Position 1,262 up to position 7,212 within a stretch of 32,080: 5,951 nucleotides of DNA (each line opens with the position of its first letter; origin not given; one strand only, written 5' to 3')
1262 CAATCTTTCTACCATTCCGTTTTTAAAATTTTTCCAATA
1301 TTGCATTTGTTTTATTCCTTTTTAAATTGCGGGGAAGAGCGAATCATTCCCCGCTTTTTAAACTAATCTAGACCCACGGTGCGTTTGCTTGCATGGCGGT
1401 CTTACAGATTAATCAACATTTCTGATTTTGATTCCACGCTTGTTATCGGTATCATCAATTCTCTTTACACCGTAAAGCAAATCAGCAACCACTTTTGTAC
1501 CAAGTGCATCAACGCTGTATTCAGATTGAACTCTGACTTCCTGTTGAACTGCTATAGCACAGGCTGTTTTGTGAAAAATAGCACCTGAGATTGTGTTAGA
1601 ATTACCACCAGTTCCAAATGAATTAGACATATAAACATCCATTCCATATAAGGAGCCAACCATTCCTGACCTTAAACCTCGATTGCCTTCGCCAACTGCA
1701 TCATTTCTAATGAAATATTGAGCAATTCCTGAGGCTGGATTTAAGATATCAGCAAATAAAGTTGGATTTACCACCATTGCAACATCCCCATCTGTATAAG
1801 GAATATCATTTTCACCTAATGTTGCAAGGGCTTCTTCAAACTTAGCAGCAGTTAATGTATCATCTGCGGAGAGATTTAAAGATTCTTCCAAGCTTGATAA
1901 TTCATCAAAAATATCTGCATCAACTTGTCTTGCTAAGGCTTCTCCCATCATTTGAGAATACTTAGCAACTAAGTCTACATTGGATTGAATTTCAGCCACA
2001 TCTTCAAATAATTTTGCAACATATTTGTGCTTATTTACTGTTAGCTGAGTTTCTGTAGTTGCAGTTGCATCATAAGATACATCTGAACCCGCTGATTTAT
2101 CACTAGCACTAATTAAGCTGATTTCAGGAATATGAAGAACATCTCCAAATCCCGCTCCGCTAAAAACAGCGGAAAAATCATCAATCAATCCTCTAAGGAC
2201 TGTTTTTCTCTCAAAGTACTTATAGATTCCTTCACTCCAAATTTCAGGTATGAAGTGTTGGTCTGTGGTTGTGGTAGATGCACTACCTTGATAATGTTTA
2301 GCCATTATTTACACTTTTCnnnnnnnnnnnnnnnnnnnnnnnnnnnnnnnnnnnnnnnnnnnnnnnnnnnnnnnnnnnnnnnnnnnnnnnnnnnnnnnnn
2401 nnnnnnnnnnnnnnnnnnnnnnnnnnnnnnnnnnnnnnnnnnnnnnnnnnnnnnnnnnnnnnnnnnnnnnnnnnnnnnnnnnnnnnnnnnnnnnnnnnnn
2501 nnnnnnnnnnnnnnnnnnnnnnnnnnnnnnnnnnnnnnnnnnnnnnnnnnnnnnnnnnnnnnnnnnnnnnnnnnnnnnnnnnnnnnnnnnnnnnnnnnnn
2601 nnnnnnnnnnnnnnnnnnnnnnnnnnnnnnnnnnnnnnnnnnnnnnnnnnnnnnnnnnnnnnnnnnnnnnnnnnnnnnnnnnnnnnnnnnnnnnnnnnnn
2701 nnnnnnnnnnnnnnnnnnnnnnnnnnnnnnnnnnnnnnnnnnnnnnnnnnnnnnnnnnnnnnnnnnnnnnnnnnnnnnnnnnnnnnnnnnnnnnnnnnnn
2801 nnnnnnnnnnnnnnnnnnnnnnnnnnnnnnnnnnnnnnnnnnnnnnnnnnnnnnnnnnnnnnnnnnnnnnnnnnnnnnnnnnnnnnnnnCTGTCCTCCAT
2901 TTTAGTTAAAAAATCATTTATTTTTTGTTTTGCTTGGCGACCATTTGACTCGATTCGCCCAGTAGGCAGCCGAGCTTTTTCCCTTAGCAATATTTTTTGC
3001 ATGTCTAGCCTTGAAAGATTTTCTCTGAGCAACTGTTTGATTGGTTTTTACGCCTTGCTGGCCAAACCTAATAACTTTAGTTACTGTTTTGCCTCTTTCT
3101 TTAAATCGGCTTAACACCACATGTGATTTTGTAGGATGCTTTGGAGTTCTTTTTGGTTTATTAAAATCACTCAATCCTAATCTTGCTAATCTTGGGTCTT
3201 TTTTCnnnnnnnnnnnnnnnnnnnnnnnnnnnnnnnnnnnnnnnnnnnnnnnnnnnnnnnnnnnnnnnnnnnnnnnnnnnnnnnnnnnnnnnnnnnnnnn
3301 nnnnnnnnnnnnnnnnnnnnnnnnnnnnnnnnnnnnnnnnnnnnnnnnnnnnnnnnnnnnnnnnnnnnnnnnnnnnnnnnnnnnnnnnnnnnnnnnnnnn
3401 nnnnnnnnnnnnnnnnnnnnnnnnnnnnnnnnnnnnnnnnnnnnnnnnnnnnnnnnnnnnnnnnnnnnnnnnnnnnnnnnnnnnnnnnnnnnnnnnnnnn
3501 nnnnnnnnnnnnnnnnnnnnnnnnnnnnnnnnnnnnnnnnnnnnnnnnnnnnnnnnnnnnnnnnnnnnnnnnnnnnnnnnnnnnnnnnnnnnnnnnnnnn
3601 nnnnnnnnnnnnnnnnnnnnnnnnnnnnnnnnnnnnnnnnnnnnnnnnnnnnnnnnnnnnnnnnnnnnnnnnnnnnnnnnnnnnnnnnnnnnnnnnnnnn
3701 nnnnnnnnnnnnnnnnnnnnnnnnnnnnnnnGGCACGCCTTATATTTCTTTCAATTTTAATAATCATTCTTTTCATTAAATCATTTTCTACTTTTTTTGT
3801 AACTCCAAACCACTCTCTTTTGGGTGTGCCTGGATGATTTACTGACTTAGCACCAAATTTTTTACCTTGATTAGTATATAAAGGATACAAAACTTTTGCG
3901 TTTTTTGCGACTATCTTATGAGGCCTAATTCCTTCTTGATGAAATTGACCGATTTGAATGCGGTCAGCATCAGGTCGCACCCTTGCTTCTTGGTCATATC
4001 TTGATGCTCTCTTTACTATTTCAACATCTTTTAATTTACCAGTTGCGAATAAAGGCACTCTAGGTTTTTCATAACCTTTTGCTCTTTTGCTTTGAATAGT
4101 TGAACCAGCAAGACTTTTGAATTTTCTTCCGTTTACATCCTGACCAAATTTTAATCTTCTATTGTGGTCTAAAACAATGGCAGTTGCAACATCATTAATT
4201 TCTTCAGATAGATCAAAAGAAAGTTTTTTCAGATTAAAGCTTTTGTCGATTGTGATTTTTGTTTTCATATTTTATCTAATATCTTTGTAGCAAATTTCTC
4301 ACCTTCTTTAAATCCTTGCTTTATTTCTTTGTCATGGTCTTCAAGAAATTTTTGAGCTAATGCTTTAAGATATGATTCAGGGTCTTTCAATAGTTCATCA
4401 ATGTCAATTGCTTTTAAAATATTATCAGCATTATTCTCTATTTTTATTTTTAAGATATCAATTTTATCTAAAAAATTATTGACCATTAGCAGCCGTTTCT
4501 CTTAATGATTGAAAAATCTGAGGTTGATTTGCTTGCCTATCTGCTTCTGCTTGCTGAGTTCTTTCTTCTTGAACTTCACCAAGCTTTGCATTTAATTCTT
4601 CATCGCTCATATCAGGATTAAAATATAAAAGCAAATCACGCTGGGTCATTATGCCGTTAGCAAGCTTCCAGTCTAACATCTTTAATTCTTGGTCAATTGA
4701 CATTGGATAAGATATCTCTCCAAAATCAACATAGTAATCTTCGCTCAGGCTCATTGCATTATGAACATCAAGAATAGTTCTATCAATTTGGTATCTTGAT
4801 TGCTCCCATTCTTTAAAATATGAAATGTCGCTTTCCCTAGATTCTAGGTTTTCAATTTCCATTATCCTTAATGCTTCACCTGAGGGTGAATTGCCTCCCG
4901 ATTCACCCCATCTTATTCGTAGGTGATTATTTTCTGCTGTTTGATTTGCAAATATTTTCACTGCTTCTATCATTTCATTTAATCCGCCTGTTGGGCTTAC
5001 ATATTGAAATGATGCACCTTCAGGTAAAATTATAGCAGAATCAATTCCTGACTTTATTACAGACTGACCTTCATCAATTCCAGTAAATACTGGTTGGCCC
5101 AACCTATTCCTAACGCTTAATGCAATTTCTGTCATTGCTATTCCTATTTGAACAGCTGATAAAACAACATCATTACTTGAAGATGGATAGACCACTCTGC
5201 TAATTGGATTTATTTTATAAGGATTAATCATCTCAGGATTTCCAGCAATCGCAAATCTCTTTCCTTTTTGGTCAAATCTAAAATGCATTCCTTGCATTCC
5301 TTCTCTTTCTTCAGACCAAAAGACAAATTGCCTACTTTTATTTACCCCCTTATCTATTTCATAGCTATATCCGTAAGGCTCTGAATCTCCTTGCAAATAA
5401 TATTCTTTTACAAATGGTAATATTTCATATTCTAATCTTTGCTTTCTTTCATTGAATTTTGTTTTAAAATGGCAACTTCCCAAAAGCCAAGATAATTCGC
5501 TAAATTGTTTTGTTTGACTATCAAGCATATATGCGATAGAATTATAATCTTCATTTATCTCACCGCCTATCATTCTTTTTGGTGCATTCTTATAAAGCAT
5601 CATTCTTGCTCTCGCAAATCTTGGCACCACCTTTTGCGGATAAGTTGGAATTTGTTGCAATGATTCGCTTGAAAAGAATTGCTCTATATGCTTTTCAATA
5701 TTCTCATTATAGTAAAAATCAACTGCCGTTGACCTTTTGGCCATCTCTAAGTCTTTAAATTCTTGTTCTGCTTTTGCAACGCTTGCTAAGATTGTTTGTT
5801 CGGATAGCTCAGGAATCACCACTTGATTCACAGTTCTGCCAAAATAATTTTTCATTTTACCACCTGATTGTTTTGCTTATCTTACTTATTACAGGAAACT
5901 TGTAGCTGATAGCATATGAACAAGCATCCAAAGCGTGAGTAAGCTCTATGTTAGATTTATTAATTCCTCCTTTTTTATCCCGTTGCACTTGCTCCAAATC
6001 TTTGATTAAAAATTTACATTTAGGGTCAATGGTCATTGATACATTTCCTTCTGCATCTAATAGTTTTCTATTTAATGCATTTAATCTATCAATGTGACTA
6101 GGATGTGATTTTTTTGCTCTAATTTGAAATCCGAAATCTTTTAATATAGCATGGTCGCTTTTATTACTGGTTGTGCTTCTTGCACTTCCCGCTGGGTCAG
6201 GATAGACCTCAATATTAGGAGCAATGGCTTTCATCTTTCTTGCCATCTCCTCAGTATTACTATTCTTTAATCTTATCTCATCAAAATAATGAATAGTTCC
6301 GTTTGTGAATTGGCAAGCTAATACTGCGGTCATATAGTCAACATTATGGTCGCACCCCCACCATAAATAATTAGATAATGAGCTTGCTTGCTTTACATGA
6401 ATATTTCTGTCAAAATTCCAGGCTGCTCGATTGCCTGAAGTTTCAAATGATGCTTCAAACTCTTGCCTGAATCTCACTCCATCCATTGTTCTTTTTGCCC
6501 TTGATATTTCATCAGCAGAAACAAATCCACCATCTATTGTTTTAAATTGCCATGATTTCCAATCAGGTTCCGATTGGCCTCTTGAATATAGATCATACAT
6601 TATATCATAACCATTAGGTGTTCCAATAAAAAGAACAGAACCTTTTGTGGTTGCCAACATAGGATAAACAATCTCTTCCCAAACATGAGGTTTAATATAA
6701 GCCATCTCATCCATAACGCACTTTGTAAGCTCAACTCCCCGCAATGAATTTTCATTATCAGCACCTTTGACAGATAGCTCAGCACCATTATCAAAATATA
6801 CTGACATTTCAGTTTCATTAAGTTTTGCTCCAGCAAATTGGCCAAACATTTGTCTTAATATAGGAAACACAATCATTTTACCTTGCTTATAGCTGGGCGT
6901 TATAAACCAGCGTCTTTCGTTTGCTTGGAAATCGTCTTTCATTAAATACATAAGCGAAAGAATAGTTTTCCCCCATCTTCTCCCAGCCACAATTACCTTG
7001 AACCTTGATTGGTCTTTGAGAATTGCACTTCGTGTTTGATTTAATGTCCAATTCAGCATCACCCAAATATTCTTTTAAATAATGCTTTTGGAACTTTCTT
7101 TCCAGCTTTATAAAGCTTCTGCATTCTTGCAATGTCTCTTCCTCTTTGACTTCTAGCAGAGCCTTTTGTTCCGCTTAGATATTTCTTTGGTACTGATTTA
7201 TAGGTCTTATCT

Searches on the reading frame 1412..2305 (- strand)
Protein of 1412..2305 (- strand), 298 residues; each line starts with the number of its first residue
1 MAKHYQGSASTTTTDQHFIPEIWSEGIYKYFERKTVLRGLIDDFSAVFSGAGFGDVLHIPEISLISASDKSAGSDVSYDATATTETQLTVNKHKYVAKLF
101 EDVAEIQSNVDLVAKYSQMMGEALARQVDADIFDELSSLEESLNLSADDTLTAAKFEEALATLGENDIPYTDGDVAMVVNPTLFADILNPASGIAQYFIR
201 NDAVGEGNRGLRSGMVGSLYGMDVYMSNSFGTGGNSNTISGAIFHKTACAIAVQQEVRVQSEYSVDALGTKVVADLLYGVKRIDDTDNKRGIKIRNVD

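Call 20: search_protein_families(library=pfam, proteins=[window:1412-2305:-], max_evalue=0.01)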
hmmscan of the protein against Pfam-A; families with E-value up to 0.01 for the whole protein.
window:1412-2305:- (298 aa): 2 families
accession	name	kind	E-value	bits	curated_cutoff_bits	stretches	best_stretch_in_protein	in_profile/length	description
PF25209.1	Phage_capsid_4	-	5.7e-12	46.9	27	1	72-286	56-254/262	Phage capsid protein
PF19821.5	Phage_capsid_2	-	1.7e-09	37.8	25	1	54-284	36-282/293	Phage capsid protein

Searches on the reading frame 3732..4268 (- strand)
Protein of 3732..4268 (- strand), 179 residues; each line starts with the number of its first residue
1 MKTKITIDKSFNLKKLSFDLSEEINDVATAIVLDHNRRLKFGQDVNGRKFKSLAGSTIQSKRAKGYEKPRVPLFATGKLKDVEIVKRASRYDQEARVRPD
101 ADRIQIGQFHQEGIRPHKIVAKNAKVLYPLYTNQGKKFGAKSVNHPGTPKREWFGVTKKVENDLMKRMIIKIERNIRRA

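Call 54: search_protein_families(library=pfam, proteins=[window:3732-4268:-], max_evalue=0.01)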
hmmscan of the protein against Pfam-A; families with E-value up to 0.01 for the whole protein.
window:3732-4268:- (179 aa): 1 family
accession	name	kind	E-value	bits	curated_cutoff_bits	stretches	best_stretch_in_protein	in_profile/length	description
PF05069.18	Phage_tail_S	-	0.0004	20.7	24.3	1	19-166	19-141/148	Phage virion morphogenesis family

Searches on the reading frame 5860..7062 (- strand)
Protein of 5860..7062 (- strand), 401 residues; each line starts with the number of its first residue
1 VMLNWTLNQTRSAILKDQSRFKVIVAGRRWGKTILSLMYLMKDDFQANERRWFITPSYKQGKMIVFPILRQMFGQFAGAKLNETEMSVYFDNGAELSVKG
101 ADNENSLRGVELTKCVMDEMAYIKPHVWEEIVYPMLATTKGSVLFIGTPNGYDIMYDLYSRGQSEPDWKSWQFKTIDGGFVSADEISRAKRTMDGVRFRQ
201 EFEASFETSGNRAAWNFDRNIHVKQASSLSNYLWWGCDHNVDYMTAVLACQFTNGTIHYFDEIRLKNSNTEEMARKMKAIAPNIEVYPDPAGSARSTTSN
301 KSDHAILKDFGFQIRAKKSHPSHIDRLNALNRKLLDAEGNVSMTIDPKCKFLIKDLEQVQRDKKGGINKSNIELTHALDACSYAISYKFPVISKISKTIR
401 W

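Call 11: search_protein_families(library=phrogs, proteins=[window:5860-7062:-], max_evalue=0.001)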
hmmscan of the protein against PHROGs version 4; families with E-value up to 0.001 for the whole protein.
window:5860-7062:- (401 aa): 6 families
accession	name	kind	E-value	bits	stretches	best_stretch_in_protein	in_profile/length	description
phrog_2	-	head and packaging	3.7e-36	126.2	1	6-395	265-600/807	terminase large subunit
phrog_10250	-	head and packaging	5.2e-20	73.1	1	190-397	2-224/228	terminase large subunit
phrog_7579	-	head and packaging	1.1e-11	45.5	1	8-200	6-207/239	terminase large subunit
phrog_979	-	head and packaging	3.4e-07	30.3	1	20-124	167-277/642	terminase large subunit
phrog_5653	-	head and packaging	0.00026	21.8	0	216-388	13-180/199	terminase large subunit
phrog_38319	-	unknown function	0.00044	20.7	0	2-161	1-173/271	-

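Call 54: search_protein_families(library=pfam, proteins=[window:5860-7062:-], max_evalue=0.01)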
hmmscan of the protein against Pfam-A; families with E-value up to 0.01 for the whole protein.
window:5860-7062:- (401 aa): 2 families
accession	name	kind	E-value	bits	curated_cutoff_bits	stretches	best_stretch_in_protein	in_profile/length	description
PF17289.8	Terminase_6C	-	1.5e-05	25.4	22.6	1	239-387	9-154/155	Terminase RNaseH-like domain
PF03237.21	Terminase_6N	-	0.0001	22.5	22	1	24-208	2-202/215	Terminase large subunit, T4likevirus-type, N-terminal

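Call 60: search_dna_similar(query=window:5860-7062:-, collection=phages, mode=protein, max_rows=15)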
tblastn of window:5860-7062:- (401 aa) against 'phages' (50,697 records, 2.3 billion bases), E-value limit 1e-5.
Records with a match: 1831; places in all: 1833; records where one place covers at least 80% of the query: 1046.
Best place of each record, by identity: <60% 1831.
By first word of the organism name: Salmonella 542; Vibrio 413; Escherichia 325; Klebsiella 132; Mycobacterium 47; Gordonia 46; Microbacterium 38; Pseudomonas 31; Pelagibacter 28; Bacteriophage 16; and 64 more.
By host as written in the record: - 403; Escherichia coli 151; Salmonella enterica subsp. enterica serovar Enteritidis 66; Salmonella sp. 61; Salmonella enterica subsp. enterica serovar Typhimurium 53; Salmonella enterica 51; Salmonella enterica subsp. enterica serovar Enteritidis PT1 51; Klebsiella pneumoniae 39; and 363 more.
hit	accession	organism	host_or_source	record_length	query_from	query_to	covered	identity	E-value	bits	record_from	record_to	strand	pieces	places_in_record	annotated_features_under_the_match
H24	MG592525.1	Vibrio phage 1.157.O._10N.261.45.B7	Vibrio breoganii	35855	14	394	95%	41.8%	3e-81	277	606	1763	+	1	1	terminase-like family protein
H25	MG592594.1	Vibrio phage 1.228.O._10N.261.49.C1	Vibrio breoganii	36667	14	394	95%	41.8%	3e-81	277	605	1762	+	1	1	terminase-like family protein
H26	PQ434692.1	Stenotrophomonas phage ANB28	Stenotrophomonas maltophilia B28B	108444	6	390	96%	39.4%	2e-82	281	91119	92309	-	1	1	hypothetical protein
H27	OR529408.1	Stenotrophomonas phage BUCTxx99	Stenotrophomonas maltophilia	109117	6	390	96%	39.4%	2e-82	281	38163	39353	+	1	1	terminase family protein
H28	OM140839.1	Pseudomonas phage ZY21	Pseudomonas syringae pv. actinidiae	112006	1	391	98%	38.7%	1e-82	281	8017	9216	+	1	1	large terminase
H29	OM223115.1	Pseudomonas phage hairong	Pseudomonas syringae pv. actinidiae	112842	7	391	96%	39.2%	3e-83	283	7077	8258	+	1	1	large terminase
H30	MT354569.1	Pseudomonas phage phiK7B1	Pseudomonas syringae pv. actinidiae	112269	1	391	98%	38.4%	2e-82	281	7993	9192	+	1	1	large terminase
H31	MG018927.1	Pseudomonas phage nickie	Pseudomonas syringae pv. avii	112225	7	391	96%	39.0%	5e-84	285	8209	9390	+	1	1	large terminase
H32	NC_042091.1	Pseudomonas phage nickie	Pseudomonas syringae pv. avii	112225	7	391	96%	39.0%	5e-84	285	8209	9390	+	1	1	terminase large subunit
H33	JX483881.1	Rhizobium phage RHEph10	Rhizobium etli CFN42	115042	14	391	94%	39.4%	1e-79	272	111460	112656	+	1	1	putative terminase protein large subunit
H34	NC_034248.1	Rhizobium phage RHEph10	Rhizobium etli CFN42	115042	14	391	94%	39.4%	1e-79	272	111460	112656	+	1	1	terminase large subunit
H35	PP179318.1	Pseudomonas phage Nican01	Pseudomonas syringae CC0094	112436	7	391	96%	38.5%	3e-81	277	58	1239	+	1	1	large terminase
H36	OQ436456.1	Xanthomonas phage JGB6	Xanthomonas sp.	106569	6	391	91%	40.8%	2e-65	295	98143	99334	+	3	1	terminase (x2)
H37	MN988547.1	Rhizobium phage RHph_Y2_11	Rhizobium etli Y2_11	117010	14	391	94%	38.9%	1e-77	267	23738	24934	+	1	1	terminase large subunit protein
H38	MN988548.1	Rhizobium phage RHph_Y2_17_1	Rhizobium etli Y2_17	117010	14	391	94%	38.9%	1e-77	267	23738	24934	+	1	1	terminase large subunit protein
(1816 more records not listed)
